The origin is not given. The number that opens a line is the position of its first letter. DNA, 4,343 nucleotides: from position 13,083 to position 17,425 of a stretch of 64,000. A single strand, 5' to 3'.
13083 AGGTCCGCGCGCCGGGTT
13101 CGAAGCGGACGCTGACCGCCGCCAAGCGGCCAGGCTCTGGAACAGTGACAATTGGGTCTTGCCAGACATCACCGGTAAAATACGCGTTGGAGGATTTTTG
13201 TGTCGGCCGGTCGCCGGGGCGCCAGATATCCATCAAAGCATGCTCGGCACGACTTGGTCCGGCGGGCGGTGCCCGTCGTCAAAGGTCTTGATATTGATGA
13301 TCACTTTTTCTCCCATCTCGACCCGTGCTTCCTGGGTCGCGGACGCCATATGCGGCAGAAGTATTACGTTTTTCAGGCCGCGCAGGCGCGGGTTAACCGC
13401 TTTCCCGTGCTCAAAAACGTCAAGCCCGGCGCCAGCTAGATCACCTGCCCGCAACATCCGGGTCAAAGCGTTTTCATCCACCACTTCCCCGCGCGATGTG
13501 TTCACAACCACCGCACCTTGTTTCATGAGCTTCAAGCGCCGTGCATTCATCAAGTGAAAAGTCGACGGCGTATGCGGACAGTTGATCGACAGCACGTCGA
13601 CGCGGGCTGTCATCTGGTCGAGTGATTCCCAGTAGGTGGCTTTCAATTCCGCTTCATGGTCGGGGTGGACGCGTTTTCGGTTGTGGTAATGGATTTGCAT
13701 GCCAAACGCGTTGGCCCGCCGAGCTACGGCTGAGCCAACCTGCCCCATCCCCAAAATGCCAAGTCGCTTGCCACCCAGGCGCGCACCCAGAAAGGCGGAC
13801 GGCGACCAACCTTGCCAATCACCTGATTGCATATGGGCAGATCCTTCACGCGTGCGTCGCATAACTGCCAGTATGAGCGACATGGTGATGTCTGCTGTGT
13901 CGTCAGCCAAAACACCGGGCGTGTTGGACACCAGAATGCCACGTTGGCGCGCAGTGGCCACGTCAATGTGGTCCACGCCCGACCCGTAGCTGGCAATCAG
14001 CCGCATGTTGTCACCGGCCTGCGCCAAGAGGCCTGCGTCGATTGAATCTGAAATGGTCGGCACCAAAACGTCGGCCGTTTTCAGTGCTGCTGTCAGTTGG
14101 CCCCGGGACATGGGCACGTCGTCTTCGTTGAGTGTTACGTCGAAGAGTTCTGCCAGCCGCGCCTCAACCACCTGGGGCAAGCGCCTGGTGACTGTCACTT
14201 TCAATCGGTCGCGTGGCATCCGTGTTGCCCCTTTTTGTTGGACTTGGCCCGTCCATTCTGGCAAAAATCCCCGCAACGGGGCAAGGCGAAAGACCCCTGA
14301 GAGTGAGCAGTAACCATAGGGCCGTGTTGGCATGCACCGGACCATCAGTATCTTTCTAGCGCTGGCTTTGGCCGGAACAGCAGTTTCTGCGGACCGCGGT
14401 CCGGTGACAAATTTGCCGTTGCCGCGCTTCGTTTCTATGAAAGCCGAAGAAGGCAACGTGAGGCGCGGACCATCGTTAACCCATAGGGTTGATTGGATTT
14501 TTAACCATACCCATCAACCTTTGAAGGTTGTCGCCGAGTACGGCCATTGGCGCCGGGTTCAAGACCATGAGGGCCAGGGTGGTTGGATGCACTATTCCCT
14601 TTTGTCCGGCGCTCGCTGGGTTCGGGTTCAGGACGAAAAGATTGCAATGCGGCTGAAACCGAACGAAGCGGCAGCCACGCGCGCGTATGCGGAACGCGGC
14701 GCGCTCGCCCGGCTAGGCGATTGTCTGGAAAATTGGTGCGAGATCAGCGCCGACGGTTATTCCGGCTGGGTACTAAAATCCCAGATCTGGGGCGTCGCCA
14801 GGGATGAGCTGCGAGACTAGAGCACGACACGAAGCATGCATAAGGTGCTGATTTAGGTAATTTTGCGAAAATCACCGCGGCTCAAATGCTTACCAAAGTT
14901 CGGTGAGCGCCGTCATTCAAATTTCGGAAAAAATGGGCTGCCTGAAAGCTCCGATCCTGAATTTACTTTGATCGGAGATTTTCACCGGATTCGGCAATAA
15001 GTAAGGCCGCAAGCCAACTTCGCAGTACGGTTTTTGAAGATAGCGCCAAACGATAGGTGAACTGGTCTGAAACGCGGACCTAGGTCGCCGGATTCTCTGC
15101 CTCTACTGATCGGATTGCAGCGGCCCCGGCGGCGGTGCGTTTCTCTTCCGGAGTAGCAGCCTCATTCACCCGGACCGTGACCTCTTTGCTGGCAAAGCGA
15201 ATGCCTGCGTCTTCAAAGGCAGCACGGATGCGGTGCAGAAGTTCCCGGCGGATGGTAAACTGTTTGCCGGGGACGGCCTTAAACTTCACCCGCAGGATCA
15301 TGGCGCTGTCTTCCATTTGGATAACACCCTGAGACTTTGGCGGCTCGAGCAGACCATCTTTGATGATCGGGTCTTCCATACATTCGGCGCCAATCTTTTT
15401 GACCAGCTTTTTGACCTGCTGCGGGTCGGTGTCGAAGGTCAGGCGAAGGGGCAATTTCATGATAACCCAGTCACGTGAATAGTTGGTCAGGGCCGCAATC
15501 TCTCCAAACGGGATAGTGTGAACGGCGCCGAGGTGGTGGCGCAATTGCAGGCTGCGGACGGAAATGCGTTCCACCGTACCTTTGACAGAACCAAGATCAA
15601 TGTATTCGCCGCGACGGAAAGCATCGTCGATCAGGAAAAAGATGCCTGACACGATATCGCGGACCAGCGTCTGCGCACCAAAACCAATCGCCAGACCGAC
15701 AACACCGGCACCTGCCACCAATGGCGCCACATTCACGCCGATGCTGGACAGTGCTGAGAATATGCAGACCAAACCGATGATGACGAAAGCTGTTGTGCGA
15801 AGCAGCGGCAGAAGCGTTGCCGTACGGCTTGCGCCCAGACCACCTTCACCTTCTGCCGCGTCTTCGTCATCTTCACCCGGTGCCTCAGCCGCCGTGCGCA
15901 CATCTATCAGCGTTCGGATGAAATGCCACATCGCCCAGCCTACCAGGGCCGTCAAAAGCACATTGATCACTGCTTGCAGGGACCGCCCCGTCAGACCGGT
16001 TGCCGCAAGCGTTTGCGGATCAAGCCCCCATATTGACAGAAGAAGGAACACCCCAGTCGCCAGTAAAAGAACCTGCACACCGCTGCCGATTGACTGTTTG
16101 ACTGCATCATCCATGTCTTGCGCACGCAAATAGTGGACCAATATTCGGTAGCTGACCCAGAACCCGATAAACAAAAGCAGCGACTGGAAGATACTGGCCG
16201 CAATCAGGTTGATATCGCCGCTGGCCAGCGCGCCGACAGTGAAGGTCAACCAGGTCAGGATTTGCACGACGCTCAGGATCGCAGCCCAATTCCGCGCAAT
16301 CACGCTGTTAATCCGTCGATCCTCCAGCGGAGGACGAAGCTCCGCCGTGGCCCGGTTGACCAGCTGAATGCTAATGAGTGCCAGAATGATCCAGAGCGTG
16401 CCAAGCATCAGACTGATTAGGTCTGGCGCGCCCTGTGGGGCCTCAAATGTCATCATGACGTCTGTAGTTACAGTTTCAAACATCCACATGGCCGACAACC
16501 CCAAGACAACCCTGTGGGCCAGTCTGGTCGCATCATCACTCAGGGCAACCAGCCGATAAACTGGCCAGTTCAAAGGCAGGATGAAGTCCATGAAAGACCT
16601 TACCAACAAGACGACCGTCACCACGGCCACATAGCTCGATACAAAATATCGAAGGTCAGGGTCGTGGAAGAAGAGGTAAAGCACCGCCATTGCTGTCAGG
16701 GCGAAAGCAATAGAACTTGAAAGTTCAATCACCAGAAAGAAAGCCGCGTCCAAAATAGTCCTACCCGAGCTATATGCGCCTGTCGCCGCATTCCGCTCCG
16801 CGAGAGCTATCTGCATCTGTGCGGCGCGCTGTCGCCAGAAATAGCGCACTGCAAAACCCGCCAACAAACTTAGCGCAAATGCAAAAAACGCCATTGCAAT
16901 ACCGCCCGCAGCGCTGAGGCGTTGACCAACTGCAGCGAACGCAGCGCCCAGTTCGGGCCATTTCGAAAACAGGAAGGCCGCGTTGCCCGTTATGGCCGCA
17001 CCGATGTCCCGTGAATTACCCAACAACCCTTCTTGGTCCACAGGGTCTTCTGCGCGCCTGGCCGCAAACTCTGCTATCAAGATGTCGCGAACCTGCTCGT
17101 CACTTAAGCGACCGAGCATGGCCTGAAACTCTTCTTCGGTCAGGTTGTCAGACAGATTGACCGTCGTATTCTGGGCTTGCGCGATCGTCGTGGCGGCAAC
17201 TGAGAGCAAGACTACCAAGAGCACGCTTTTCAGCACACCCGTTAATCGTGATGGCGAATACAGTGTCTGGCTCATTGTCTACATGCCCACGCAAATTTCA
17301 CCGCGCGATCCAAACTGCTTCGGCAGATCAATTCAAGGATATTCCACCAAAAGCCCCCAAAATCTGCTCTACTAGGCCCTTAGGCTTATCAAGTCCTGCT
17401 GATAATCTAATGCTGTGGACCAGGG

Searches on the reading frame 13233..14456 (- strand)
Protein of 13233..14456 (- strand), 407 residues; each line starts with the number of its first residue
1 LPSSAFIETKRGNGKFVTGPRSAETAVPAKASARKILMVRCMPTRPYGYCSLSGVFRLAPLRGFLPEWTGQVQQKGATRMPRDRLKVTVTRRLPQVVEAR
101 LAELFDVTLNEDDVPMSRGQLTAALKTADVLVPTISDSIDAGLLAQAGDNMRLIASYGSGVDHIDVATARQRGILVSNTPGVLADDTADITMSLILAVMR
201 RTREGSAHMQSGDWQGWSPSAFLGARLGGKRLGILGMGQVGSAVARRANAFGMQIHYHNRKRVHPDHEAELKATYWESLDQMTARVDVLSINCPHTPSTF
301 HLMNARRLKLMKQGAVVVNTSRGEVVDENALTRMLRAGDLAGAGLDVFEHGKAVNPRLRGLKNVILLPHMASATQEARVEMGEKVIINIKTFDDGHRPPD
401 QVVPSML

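Call 44: search_protein_families(library=pfam, proteins=[window:13233-14456:-], max_evalue=0.0001)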
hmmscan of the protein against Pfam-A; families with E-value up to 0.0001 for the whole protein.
window:13233-14456:- (407 aa): 3 families
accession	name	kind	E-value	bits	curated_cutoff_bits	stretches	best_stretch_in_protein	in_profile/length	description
PF02826.25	2-Hacid_dh_C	-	4.5e-57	192.7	25.1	1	192-371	1-178/178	D-isomer specific 2-hydroxyacid dehydrogenase, NAD binding domain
PF00389.36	2-Hacid_dh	-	4.5e-25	88.3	24.6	1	89-402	3-133/134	D-isomer specific 2-hydroxyacid dehydrogenase, catalytic domain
PF03446.21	NAD_binding_2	-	8.2e-06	26.4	21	1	232-337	2-109/161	NAD binding domain of 6-phosphogluconate dehydrogenase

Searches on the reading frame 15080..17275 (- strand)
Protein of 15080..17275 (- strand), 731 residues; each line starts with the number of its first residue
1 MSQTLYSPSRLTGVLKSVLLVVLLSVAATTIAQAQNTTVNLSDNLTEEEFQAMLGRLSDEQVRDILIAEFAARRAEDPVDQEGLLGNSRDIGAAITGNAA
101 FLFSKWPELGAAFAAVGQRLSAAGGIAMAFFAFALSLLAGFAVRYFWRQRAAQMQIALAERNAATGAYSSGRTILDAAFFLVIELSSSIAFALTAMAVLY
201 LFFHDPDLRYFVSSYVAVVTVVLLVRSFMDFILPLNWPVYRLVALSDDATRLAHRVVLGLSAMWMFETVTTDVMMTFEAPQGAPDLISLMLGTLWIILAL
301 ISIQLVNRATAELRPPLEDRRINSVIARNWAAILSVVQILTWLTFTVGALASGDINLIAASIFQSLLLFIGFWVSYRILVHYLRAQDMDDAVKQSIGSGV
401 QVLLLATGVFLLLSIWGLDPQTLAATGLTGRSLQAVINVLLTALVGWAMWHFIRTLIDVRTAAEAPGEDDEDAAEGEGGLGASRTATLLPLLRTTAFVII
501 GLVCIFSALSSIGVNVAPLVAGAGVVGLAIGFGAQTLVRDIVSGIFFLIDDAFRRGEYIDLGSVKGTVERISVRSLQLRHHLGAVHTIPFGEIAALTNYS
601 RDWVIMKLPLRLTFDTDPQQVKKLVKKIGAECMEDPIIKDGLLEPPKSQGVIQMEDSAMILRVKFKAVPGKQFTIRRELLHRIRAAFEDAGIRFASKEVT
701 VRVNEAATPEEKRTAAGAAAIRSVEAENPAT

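Call 31: search_protein_families(library=pfam, proteins=[window:15080-17275:-], max_evalue=0.00001)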
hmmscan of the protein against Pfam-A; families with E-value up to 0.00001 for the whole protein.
window:15080-17275:- (731 aa): 3 families
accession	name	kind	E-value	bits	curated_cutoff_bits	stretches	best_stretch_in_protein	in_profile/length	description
PF00924.24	MS_channel_2nd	-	5.8e-15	55.6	20.2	1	536-601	1-68/68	Mechanosensitive ion channel, beta-domain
PF21082.3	MS_channel_3rd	-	1.1e-09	39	21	1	612-694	7-88/88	Mechanosensitive ion channel MscS, C-terminal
PF21088.3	MS_channel_1st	-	2.4e-07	31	23.1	1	497-535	4-42/42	Mechanosensitive ion channel, transmembrane helices 2/3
